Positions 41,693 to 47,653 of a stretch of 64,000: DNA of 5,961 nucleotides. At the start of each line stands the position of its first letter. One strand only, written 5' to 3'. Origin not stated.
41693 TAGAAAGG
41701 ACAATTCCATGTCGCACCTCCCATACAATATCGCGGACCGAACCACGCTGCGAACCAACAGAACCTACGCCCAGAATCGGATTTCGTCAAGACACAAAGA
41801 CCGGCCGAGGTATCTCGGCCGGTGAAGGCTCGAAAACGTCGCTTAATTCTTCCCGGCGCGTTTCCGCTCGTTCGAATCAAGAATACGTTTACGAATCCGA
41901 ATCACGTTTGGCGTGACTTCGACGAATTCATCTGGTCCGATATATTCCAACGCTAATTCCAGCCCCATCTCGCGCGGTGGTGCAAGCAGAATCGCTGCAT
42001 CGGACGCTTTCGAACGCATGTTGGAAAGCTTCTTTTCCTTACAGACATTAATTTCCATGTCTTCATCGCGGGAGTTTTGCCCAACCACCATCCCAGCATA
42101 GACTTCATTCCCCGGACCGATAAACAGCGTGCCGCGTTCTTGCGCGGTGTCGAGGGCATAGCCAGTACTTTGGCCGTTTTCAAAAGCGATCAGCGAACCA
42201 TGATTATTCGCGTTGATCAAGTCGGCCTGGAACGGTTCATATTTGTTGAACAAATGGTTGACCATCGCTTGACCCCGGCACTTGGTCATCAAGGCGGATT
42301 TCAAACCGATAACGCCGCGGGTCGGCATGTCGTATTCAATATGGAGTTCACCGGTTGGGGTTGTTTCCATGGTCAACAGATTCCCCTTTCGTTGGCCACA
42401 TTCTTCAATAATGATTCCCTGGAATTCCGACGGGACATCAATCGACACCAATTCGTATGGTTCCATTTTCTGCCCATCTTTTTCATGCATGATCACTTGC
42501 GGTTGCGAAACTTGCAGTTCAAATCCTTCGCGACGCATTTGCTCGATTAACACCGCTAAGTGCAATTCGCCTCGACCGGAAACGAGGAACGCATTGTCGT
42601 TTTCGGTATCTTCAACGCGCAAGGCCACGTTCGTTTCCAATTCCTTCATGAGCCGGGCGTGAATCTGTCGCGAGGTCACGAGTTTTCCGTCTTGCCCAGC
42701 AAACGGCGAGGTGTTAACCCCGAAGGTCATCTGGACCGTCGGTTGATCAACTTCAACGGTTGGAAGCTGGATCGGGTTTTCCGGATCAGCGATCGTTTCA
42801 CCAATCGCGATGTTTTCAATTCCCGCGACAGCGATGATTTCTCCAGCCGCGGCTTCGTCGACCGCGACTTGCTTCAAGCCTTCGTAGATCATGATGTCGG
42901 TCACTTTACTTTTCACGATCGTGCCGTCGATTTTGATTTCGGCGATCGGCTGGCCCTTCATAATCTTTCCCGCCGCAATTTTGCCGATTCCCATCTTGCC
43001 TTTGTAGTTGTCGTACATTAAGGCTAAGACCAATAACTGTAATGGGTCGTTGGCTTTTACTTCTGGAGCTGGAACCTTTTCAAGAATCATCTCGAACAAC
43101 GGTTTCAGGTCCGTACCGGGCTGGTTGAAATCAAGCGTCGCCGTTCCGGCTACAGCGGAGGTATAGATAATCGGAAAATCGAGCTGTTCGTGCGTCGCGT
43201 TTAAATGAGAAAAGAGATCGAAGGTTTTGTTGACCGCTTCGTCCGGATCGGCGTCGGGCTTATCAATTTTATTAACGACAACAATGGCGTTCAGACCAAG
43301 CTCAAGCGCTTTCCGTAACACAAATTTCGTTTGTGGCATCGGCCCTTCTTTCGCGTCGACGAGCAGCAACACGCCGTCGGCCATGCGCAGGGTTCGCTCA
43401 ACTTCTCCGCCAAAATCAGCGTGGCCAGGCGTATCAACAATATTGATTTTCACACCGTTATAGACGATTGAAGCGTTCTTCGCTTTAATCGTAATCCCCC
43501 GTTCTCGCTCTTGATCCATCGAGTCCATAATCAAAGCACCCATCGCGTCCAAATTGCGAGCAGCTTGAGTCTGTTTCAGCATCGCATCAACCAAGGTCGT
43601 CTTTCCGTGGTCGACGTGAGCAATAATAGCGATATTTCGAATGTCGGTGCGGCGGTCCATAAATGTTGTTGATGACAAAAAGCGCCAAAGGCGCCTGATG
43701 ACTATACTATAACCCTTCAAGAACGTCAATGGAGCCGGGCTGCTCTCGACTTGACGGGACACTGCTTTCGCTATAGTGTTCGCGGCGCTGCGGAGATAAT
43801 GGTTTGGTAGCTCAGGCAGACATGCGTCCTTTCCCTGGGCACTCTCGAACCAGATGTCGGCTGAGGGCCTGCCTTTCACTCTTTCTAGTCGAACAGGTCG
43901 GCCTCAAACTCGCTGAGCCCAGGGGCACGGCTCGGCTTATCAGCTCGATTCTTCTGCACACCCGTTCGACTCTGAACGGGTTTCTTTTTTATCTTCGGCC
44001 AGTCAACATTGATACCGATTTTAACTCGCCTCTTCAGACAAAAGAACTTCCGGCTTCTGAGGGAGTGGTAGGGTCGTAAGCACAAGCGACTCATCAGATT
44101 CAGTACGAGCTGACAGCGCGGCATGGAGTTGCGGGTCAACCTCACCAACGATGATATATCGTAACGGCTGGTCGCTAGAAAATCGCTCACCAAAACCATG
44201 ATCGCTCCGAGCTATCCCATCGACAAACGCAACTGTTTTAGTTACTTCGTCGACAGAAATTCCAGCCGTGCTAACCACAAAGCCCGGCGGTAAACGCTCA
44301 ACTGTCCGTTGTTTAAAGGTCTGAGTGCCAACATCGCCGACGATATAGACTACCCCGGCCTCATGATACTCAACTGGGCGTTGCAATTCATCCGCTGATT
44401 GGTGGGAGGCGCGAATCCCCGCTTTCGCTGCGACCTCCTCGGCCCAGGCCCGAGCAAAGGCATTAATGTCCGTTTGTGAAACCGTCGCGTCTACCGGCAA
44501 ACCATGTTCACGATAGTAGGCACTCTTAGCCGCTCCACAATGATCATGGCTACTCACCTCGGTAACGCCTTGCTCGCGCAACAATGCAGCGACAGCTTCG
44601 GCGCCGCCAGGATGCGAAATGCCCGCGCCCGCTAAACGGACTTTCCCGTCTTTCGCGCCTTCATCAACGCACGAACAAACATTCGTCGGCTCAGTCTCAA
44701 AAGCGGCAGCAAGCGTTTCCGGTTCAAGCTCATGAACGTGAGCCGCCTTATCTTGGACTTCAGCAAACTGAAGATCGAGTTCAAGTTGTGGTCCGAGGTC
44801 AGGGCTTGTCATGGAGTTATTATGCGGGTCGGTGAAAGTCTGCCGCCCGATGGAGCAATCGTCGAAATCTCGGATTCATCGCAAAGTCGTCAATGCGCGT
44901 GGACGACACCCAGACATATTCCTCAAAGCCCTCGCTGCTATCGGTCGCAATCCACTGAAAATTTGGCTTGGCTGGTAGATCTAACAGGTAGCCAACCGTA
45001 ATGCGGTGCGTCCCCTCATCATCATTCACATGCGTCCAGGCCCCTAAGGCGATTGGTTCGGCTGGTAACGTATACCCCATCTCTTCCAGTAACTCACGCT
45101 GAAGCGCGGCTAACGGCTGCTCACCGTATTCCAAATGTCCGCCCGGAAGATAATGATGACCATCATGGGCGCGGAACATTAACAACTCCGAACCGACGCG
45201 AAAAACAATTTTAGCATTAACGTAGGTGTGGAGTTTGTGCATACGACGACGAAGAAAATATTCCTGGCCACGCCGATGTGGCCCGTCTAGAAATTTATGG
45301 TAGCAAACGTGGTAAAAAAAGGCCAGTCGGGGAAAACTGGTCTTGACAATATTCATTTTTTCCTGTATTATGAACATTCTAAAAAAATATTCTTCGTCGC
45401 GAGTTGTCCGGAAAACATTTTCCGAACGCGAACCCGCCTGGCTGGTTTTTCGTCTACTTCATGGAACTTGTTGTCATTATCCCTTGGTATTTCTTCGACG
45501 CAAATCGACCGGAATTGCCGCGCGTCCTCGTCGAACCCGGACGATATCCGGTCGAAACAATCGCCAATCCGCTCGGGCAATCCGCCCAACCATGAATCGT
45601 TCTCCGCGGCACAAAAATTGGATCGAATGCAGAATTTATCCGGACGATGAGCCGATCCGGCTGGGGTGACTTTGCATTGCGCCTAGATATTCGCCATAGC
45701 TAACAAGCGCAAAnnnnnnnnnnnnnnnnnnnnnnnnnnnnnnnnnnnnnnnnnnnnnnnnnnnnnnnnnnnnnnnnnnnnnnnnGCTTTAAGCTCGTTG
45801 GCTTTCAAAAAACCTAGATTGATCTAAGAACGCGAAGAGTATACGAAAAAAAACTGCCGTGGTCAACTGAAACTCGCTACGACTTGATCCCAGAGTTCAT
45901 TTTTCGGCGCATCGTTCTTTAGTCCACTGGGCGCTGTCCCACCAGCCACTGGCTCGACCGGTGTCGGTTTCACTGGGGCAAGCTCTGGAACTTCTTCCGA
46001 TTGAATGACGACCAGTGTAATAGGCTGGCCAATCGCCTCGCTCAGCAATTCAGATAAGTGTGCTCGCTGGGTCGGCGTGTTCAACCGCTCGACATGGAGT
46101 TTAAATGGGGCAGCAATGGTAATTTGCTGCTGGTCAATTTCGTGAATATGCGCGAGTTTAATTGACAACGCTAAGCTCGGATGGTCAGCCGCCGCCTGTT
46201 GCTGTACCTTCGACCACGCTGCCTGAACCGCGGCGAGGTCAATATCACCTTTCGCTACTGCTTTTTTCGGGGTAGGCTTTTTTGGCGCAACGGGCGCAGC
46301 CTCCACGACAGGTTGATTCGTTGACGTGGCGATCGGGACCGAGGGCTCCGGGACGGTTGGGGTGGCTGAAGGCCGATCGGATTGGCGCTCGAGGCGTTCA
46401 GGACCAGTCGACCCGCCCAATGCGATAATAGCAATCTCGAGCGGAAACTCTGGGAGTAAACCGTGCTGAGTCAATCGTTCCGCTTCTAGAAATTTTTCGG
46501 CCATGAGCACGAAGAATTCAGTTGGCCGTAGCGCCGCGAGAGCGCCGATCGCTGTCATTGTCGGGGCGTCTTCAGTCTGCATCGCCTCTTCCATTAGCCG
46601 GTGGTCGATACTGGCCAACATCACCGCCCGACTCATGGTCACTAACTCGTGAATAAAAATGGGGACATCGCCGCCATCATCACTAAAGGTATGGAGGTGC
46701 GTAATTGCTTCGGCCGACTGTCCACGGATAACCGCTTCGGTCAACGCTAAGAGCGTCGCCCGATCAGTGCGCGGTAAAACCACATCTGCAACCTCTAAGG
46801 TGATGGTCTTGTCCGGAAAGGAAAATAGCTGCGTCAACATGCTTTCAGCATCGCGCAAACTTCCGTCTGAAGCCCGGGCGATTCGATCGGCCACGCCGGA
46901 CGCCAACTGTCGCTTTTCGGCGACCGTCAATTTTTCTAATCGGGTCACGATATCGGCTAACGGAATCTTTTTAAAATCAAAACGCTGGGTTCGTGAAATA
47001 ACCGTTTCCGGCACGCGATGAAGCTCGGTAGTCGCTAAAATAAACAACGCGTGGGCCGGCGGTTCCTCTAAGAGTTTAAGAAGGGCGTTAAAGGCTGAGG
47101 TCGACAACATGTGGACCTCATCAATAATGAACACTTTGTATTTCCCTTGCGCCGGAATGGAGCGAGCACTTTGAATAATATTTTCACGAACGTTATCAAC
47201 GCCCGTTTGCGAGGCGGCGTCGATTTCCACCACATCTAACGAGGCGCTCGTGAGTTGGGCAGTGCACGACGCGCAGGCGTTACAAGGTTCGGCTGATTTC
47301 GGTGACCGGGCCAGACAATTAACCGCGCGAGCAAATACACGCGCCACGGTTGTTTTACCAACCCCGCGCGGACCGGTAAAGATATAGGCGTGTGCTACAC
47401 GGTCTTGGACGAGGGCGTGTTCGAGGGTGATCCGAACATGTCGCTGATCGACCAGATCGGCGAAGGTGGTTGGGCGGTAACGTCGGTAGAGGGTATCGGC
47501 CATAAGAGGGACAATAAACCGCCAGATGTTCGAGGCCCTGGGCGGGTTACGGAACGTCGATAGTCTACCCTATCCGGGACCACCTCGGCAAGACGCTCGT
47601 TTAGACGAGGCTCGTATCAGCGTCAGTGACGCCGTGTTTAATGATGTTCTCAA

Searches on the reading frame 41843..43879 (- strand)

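Call 52: search_protein_families(library=pfam, proteins=[window:41843-43879:-], max_evalue=0.00001)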
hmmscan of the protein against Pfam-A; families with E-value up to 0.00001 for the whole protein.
window:41843-43879:- (678 aa): 6 families
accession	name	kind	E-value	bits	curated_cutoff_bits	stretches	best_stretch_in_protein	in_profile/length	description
PF00009.33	GTP_EFTU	-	7e-57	192.5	26.5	1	79-270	2-187/188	Elongation factor Tu GTP binding domain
PF21018.2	BipA_C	-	2.3e-45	153.3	23.8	1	561-668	2-109/110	TypA/BipA C-terminal domain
PF00679.30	EFG_C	-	1.7e-19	70.1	27.9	1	471-555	2-86/89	Elongation factor G C-terminus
PF03144.31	GTP_EFTU_D2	-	4.3e-07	30.7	30.3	1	296-364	3-73/73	Elongation factor Tu domain 2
PF01926.29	MMR_HSR1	-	6e-07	30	21.9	1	83-204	2-113/113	50S ribosome-binding GTPase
PF22042.2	EF-G_D2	-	4.1e-06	27.3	27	0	281-364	3-82/84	Elongation factor G domain 2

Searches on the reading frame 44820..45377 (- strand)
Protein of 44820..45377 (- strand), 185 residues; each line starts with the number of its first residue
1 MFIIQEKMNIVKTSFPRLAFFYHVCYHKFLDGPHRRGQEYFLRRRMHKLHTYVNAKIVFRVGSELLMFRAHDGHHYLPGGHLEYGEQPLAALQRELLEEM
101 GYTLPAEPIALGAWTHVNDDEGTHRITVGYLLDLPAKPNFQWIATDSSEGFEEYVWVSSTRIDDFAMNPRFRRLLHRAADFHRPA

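Call 65: search_protein_families(library=pfam, proteins=[window:44820-45377:-], max_evalue=0.001)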
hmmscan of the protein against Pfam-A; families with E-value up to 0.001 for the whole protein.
window:44820-45377:- (185 aa): 1 family
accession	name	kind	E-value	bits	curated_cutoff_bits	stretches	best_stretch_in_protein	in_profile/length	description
PF00293.34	NUDIX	-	2.8e-13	50.5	21.1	1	58-175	10-131/134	NUDIX domain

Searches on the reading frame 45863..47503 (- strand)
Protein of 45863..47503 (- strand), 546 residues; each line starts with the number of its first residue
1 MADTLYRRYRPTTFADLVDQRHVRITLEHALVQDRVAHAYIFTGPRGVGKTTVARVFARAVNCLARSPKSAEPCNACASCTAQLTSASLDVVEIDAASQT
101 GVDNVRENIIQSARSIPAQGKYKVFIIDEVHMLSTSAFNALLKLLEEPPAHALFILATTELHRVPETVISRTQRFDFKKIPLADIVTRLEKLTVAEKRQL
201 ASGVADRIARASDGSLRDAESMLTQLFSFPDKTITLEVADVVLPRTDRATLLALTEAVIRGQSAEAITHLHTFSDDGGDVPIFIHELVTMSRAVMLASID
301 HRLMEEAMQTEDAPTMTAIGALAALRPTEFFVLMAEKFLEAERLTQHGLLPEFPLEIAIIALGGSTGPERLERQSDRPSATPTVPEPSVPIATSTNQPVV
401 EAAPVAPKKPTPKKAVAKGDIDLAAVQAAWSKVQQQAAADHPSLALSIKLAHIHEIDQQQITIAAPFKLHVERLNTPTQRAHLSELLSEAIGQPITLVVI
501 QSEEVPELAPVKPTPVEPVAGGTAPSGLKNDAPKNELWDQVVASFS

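Call 52: search_protein_families(library=pfam, proteins=[window:45863-47503:-], max_evalue=0.00001)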
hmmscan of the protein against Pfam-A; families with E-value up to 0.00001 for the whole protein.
window:45863-47503:- (546 aa): 6 families
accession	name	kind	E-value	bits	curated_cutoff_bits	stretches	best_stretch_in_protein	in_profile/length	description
PF13177.12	DNA_pol3_delta2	-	4.3e-39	134.5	27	1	22-180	4-160/161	DNA polymerase III, delta subunit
PF00004.35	AAA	-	1.8e-12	48.3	21.2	1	41-177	2-125/131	ATPase family associated with various cellular activities (AAA)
PF07728.20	AAA_5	-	9.3e-08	32.6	22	1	41-148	3-93/139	AAA domain (dynein-related subfamily)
PF13401.12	AAA_22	-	1.3e-07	32.4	27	1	39-155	7-119/130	AAA domain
PF12169.13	DNA_pol3_gamma3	-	2.3e-06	27.9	24.4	1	242-313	9-81/143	DNA polymerase III subunits gamma and tau domain III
PF13604.12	AAA_30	-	3.7e-06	27.2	27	1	39-154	20-121/191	AAA domain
